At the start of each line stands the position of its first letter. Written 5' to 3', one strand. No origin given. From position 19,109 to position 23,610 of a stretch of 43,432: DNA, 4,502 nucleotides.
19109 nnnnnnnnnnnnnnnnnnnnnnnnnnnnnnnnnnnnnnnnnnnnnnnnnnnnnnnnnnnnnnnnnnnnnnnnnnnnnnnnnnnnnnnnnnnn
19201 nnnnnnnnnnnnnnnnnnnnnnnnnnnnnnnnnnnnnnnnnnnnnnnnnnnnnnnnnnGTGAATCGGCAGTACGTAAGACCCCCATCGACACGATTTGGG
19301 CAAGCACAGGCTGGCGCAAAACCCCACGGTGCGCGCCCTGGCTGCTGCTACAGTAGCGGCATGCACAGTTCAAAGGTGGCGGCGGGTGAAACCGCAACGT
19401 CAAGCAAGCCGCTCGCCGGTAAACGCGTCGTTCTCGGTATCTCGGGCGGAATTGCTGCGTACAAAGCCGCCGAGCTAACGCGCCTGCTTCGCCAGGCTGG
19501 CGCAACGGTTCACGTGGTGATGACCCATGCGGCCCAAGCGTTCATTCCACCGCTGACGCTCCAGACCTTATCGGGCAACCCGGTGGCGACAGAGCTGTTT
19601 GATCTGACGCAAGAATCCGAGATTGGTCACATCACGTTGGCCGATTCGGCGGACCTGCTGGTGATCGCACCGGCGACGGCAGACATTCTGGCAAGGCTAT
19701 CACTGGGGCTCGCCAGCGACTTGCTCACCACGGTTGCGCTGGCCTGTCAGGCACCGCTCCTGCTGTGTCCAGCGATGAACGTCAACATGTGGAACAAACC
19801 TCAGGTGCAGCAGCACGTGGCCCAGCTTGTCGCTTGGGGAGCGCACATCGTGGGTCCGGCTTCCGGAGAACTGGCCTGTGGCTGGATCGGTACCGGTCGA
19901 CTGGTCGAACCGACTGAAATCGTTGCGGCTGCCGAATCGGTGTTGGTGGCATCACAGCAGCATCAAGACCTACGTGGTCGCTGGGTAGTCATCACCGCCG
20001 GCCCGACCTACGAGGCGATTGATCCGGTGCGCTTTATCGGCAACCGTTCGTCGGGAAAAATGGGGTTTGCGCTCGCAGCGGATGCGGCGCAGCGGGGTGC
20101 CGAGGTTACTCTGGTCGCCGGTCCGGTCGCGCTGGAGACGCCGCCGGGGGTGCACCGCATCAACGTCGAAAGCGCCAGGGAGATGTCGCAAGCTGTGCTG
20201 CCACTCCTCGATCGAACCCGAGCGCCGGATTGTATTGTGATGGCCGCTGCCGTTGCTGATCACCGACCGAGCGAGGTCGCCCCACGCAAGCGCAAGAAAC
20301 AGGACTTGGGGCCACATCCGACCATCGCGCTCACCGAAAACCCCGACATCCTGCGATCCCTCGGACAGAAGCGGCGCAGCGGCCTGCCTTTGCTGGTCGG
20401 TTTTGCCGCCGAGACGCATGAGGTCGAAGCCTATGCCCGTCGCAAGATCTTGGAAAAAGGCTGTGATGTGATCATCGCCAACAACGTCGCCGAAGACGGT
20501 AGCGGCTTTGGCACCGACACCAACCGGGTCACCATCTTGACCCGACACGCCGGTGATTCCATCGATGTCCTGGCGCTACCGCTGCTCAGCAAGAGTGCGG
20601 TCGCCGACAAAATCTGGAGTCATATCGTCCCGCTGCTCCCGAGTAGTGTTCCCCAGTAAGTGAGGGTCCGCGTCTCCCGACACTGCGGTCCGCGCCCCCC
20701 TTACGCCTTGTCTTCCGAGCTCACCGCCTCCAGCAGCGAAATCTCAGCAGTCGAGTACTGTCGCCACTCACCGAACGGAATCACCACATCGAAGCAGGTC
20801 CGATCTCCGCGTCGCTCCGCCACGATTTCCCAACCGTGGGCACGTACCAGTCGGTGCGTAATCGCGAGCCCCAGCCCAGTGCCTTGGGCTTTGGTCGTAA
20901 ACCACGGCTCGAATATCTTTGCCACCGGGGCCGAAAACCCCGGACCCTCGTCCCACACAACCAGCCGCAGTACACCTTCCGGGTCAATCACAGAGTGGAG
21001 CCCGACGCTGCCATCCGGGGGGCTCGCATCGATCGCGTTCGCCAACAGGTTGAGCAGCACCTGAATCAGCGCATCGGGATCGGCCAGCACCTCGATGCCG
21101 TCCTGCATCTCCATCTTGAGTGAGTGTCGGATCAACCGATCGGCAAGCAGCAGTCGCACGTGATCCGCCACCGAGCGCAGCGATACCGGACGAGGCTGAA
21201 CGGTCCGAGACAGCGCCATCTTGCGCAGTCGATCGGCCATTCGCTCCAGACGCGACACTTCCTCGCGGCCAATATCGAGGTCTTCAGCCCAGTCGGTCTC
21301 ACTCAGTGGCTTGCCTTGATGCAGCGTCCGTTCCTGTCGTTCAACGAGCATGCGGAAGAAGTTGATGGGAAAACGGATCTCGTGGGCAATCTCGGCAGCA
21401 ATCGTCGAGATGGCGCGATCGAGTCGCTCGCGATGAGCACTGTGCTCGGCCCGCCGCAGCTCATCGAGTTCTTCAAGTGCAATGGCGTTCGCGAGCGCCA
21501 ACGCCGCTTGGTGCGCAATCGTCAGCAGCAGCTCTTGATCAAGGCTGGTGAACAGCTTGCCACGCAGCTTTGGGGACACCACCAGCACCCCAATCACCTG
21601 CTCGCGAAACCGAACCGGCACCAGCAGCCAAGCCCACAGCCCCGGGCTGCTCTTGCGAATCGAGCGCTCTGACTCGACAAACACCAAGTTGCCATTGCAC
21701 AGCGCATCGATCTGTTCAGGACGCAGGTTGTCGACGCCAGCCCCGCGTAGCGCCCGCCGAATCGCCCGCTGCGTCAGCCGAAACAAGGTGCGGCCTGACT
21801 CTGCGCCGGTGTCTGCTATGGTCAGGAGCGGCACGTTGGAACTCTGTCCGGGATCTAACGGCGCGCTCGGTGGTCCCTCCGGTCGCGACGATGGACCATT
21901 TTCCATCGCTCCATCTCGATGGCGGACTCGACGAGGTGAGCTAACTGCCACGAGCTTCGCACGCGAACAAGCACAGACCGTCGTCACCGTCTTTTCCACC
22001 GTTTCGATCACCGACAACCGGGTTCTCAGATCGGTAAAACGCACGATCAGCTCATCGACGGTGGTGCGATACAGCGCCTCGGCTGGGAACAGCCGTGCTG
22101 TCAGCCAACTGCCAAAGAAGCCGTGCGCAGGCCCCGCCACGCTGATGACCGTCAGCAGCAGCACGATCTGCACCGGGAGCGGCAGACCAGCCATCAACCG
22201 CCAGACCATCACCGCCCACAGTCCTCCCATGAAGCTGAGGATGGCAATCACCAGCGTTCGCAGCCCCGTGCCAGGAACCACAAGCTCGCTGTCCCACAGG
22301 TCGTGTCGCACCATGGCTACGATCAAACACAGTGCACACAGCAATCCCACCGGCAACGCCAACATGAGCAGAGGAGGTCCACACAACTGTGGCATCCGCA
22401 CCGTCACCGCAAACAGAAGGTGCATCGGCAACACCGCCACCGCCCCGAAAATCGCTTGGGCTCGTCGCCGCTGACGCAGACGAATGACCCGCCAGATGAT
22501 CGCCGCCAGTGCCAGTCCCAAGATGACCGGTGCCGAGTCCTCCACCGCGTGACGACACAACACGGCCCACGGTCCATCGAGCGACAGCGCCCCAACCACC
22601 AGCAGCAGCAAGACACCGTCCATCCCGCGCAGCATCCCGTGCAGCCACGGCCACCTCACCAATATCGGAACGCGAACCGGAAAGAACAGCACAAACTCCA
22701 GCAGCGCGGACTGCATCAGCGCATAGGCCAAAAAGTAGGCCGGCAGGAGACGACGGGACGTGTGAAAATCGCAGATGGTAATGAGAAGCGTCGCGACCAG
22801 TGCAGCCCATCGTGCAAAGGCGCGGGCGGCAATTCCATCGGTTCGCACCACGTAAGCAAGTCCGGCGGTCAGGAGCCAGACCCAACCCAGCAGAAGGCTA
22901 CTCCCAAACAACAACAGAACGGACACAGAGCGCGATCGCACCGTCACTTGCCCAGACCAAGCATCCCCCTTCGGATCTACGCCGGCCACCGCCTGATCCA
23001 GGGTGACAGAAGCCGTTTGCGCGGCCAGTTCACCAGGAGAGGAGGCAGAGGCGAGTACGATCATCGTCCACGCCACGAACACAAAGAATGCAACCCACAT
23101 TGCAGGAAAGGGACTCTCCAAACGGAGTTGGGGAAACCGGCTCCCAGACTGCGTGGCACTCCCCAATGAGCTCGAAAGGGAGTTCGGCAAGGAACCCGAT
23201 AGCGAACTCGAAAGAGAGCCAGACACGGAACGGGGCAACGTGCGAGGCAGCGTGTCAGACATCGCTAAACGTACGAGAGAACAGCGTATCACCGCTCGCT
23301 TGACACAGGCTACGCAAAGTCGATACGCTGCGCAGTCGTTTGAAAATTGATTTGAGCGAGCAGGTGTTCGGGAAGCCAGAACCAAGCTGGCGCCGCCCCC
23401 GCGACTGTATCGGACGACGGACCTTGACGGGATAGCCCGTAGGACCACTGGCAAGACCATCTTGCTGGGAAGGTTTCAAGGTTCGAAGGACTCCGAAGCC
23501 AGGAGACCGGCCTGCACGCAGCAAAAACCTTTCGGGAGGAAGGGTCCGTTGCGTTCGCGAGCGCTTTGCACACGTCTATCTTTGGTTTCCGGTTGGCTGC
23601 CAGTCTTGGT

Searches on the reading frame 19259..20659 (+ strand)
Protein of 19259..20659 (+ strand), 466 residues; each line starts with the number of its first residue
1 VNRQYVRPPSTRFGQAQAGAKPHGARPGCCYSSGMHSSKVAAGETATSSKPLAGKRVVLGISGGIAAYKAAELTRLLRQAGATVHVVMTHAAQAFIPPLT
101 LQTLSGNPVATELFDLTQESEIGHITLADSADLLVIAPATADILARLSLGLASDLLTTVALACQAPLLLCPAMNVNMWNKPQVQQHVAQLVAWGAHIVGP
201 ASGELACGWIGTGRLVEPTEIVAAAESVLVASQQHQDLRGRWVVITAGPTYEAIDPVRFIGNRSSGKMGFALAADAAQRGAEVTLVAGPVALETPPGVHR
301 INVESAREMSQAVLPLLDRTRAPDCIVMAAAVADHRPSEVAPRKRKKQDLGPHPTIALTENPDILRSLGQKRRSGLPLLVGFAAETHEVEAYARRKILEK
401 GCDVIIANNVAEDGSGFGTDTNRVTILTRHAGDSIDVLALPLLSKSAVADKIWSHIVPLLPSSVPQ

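Call 64: search_protein_families(library=pfam, proteins=[window:19259-20659:+], max_evalue=0.001)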
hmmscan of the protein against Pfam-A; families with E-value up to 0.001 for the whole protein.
window:19259-20659:+ (466 aa): 2 families
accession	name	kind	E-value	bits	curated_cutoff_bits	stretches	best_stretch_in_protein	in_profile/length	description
PF04127.22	DFP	-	6.8e-72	241.6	22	1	238-427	1-186/186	DNA/pantothenate metabolism flavoprotein C-terminal domain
PF02441.25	Flavoprotein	-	4.1e-30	104.9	22.7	1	55-224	1-157/162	Flavoprotein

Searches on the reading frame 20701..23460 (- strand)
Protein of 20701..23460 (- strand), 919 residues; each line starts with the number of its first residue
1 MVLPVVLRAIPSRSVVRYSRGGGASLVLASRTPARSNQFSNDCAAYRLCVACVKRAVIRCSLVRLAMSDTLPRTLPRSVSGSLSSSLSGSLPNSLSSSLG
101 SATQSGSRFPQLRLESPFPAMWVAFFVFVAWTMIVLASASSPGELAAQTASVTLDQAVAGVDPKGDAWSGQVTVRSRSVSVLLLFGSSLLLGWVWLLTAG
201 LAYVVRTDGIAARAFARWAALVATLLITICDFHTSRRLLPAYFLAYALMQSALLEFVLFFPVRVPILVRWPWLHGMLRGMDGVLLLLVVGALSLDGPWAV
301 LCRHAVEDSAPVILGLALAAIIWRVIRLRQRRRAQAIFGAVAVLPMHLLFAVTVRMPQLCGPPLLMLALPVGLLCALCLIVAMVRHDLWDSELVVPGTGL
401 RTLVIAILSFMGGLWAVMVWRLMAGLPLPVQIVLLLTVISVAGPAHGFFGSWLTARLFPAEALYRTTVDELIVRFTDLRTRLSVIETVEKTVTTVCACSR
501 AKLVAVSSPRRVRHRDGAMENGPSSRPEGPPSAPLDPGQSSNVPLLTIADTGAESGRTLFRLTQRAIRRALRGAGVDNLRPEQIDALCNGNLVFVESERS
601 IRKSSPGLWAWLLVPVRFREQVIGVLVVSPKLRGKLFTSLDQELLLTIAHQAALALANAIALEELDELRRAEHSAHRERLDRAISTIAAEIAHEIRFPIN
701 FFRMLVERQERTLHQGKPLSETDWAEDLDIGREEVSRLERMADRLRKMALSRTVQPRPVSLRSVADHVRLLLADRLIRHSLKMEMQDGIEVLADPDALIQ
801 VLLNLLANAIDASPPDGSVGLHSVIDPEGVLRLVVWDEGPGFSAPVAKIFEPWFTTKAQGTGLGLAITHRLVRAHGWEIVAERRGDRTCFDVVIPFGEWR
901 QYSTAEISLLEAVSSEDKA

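Call 64: search_protein_families(library=pfam, proteins=[window:20701-23460:-], max_evalue=0.001)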
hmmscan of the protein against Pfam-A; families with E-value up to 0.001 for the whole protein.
window:20701-23460:- (919 aa): 5 families
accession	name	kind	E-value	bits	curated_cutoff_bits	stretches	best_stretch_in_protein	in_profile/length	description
PF02518.31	HATPase_c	-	9.9e-19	68.3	26.4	1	794-896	2-109/111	Histidine kinase-, DNA gyrase B-, and HSP90-like ATPase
PF01590.32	GAF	-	9.7e-08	33.1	22.4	1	590-656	62-133/133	GAF domain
PF13185.12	GAF_2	-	6.6e-07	30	28.6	1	605-656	85-135/136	GAF domain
PF13492.12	GAF_3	-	6.6e-05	23.8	27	1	610-658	82-129/129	GAF domain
PF00512.31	HisKA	-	0.00042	20.7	26.9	0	685-748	3-60/66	His Kinase A (phospho-acceptor) domain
